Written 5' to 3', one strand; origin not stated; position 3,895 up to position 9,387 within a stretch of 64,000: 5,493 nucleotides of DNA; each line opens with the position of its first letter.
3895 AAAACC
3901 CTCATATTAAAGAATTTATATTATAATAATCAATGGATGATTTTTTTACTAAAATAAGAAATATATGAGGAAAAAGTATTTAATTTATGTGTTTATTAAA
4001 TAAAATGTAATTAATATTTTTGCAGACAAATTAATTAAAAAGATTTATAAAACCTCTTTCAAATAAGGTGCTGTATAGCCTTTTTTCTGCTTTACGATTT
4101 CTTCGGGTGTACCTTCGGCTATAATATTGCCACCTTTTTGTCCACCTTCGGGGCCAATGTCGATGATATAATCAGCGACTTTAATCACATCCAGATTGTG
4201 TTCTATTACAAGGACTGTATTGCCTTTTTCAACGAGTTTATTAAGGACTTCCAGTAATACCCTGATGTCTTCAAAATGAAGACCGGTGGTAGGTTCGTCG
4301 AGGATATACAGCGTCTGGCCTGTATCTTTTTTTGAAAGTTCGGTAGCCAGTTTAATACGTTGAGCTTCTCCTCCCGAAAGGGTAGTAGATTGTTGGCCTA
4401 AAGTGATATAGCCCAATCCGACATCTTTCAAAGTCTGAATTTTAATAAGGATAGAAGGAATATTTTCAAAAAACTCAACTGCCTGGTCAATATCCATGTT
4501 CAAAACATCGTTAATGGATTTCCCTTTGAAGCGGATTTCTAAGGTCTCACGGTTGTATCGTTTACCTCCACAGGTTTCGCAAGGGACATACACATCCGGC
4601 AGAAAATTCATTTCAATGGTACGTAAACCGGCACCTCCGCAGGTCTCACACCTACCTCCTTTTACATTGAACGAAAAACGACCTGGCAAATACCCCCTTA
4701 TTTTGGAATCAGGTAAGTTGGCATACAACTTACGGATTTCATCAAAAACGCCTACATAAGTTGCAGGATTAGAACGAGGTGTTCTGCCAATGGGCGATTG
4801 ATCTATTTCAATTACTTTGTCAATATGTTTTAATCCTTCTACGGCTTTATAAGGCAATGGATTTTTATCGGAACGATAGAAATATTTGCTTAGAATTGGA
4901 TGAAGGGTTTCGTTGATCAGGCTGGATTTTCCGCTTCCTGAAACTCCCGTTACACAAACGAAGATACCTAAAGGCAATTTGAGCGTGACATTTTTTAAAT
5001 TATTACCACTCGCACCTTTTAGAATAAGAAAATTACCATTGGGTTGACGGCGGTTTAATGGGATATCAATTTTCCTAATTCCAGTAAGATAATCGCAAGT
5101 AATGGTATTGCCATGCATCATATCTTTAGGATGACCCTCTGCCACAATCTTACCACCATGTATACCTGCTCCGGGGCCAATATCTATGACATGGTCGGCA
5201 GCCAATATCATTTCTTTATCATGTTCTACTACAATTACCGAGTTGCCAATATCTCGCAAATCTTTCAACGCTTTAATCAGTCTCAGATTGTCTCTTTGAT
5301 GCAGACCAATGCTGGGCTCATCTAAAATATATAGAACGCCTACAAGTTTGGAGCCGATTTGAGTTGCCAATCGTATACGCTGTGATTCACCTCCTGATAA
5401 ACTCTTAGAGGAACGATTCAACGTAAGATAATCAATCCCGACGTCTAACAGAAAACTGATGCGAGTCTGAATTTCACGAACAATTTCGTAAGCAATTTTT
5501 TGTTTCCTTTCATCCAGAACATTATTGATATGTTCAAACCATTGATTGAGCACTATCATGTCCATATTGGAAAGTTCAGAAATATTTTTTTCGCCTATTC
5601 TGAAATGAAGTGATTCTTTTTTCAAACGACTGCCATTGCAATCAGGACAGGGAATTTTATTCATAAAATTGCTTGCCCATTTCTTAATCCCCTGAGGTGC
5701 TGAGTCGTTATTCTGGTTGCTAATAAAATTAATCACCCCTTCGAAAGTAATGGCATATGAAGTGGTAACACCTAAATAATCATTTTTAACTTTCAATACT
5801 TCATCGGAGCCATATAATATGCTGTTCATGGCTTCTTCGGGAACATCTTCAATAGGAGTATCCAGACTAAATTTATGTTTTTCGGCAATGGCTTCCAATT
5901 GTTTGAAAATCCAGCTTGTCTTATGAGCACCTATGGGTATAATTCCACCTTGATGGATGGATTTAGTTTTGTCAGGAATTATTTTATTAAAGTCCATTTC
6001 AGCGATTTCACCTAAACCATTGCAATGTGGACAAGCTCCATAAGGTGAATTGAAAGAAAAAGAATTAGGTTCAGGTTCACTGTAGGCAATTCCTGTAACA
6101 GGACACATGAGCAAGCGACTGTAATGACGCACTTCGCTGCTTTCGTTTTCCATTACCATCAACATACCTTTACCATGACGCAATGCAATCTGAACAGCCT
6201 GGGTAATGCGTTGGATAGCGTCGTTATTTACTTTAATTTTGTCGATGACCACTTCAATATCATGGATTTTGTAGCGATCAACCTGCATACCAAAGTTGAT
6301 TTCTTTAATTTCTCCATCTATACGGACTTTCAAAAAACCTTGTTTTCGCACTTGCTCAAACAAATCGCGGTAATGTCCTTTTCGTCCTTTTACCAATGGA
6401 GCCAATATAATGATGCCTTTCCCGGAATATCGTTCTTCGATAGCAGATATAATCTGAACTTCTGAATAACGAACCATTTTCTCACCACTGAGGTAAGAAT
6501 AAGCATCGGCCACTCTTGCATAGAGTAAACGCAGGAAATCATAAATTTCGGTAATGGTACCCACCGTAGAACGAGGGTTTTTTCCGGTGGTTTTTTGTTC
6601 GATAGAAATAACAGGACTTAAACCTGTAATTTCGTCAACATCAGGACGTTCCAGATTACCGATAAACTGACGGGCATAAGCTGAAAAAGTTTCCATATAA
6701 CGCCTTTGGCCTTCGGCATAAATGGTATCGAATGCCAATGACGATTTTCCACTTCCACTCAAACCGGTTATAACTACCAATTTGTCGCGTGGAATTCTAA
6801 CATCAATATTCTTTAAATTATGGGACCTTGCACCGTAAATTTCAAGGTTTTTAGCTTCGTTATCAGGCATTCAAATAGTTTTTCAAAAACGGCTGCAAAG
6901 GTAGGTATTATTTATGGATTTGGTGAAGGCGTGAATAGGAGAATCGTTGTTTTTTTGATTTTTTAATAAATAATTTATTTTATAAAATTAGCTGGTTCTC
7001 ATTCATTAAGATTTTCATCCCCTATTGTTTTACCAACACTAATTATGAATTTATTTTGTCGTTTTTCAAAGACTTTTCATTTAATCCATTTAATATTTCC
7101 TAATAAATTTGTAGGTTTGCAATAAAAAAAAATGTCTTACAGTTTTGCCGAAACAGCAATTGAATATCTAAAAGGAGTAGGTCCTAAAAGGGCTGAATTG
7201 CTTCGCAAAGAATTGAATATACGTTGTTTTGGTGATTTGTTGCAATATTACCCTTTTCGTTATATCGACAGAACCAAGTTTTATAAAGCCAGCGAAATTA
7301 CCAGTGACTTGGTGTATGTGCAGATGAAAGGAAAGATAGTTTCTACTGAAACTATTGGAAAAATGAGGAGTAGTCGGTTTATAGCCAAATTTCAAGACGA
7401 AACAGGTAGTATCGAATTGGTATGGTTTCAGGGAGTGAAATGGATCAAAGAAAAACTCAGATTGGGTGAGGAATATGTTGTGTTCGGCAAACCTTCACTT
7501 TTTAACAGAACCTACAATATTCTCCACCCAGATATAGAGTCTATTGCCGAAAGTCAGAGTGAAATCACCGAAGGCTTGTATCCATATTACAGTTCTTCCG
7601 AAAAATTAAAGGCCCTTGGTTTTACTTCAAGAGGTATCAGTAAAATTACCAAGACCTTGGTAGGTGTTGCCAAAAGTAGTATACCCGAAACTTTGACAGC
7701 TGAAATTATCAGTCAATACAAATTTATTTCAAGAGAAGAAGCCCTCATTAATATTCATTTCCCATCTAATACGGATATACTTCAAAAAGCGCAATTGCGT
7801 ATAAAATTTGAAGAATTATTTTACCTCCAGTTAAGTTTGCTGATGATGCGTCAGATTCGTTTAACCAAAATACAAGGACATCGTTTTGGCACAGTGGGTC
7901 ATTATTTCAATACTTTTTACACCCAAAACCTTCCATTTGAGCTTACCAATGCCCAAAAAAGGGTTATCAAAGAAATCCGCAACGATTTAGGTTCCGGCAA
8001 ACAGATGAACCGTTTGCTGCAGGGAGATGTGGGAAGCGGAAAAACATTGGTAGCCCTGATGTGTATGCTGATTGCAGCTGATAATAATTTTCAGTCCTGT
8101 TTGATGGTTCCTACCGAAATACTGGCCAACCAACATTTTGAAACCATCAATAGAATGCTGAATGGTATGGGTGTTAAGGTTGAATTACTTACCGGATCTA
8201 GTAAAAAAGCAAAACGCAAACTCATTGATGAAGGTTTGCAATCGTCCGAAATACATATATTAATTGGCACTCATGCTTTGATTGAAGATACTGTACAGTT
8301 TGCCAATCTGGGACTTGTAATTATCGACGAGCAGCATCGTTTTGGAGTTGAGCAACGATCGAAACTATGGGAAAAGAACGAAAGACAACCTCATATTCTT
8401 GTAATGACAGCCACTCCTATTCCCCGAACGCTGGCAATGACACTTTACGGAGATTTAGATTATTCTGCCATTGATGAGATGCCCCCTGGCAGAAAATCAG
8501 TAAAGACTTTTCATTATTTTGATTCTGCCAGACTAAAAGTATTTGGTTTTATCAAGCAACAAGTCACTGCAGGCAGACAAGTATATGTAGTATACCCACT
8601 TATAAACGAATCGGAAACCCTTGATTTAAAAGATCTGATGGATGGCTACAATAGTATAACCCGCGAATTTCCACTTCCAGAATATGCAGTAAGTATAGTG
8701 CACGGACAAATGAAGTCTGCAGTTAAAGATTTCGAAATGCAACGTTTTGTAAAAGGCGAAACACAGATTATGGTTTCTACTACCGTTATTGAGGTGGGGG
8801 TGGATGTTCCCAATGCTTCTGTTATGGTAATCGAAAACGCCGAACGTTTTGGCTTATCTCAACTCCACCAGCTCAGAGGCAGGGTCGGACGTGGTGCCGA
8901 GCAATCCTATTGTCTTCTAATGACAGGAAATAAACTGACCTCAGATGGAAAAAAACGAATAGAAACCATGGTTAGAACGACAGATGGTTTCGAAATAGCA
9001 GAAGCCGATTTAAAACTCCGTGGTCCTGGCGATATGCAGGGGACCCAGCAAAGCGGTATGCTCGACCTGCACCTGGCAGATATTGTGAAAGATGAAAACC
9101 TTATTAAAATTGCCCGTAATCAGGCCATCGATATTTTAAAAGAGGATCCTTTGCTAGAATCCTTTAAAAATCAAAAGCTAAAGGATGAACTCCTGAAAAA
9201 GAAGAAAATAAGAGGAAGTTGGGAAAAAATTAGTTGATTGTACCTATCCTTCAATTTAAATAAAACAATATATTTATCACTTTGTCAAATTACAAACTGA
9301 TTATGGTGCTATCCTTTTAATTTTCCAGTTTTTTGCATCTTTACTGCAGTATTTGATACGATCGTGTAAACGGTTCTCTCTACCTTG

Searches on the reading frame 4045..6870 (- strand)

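Call 71: search_protein_families(library=pfam, proteins=[window:4045-6870:-], max_evalue=0.00001)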
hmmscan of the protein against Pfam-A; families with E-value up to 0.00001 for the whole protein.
window:4045-6870:- (941 aa): 7 families
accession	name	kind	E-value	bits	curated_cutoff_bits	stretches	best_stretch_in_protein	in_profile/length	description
PF17760.6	UvrA_inter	-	5e-30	104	23.3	1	138-242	4-108/109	UvrA interaction domain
PF17755.6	UvrA_DNA-bind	-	2.6e-28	99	23.2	1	293-400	1-109/110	UvrA DNA-binding domain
PF00005.33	ABC_tran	-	2.3e-19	70.8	25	0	818-862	96-137/137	ABC transporter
PF02463.25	SMC_N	-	3.4e-14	53.2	40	0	189-564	93-211/220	RecF/RecN/SMC N terminal domain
PF20703.3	nSTAND1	-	3.1e-08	34.1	27.1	0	636-661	34-59/379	Novel STAND NTPase 1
PF13191.12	AAA_16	-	2.1e-07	32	32.6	0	637-662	26-51/167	AAA ATPase domain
PF13555.12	AAA_29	-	3.4e-06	27.1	27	0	23-45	16-38/61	P-loop containing region of AAA domain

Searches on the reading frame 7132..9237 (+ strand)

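Call 71: search_protein_families(library=pfam, proteins=[window:7132-9237:+], max_evalue=0.00001)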
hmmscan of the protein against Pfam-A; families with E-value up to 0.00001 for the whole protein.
window:7132-9237:+ (701 aa): 6 families
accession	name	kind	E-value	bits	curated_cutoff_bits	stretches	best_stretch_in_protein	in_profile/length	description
PF00270.35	DEAD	-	6e-28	98.1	26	1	272-435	1-165/167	DEAD/DEAH box helicase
PF19833.4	RecG_dom3_C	-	3e-24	85.3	26.8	1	616-701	1-87/87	ATP-dependent DNA helicase RecG, domain 3, C-terminal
PF00271.37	Helicase_C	-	1.5e-19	70.7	23.5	1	479-587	13-108/110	Helicase conserved C-terminal domain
PF17191.10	RecG_wedge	-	6.8e-19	68.5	23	1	10-159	2-146/162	RecG wedge domain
PF04851.21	ResIII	-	1.1e-13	51.9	22.5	1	269-429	2-162/164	Type III restriction enzyme, res subunit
PF01336.31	tRNA_anti-codon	-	5.2e-09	36.4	27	1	63-137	1-74/75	OB-fold nucleic acid binding domain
